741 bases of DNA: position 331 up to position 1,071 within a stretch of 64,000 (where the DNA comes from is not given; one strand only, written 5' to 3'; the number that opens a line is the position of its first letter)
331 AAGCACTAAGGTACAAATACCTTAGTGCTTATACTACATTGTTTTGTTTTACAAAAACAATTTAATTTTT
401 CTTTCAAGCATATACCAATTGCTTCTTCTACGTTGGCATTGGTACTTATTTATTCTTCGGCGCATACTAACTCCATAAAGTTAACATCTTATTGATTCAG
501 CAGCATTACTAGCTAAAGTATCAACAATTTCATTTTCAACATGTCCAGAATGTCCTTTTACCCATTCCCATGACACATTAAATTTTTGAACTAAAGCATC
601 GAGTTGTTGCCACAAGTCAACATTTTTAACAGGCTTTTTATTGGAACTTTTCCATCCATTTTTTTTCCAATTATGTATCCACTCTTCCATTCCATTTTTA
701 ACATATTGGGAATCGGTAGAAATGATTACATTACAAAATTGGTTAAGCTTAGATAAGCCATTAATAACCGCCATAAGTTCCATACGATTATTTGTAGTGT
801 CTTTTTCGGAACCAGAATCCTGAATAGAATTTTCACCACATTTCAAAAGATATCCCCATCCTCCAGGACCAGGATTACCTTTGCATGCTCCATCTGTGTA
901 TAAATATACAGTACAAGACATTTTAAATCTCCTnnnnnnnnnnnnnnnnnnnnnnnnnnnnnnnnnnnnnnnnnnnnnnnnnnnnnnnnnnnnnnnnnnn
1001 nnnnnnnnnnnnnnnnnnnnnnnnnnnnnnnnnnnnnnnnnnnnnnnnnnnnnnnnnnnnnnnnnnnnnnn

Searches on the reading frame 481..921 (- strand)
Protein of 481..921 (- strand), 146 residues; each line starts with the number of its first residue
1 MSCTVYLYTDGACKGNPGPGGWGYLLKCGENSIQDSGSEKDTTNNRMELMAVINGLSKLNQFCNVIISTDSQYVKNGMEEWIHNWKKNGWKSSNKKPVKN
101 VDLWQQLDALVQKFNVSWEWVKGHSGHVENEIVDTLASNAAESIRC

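Call 57: find_homologous_proteins(query=window:481-921:-, max_evalue=1e-10)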
Query window:481-921:- (146 aa): 8000 proteins with E <= 1e-10 among 8000 candidates; the best 120 are listed.
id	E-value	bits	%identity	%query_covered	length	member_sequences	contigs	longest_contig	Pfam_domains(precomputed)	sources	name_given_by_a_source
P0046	1.3e-94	332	99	100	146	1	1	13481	PF00075.31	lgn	-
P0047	5.4e-94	330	97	100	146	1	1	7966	PF00075.31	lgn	-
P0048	5.6e-94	330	98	100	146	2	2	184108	PF00075.31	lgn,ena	-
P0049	6.0e-94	330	99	99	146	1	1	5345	PF00075.31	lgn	-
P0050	6.6e-94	330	99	99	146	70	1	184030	PF00075.31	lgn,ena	-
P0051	2.2e-93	328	97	100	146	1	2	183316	PF00075.31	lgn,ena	-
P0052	7.2e-90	317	93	99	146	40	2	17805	PF00075.31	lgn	-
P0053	7.3e-89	313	92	99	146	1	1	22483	PF00075.31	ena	-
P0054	1.7e-87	309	92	99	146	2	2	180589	PF00075.31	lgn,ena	-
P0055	1.0e-85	303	90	99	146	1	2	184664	PF00075.31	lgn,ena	-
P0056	5.4e-61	223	67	97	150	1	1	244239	PF00075.31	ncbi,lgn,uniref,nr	ncbi:ribonuclease HI [Eikenella sp. S3360]|uniref:Ribonuclease H n=1 Tax=Eikenella glucosivorans Tax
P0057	1.5e-60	222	66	98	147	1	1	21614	PF00075.31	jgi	-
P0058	2.3e-60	221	66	98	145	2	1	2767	PF00075.31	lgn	-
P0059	5.9e-60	220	67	96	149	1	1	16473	PF00075.31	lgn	-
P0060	5.9e-60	220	65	99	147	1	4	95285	PF00075.31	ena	-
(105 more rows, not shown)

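Call 65: find_encoding_contigs(protein=window:481-921:-, flank=10000, max_places=3)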
Protein window:481-921:- (146 aa): 10 contigs read that carry it; 2 places shown.
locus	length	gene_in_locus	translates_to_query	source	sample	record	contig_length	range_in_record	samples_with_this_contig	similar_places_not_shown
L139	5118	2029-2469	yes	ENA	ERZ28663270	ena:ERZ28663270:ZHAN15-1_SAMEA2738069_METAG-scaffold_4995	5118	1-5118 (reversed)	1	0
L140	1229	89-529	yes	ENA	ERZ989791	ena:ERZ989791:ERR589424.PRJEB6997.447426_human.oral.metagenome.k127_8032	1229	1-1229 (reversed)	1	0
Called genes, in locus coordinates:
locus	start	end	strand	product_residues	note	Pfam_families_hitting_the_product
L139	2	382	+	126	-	?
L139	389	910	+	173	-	-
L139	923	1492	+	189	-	-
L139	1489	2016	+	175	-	-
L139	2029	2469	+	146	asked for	PF00075:RNase_H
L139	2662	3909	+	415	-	-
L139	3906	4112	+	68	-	-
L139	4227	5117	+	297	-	?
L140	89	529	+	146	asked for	PF00075:RNase_H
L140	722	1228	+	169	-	?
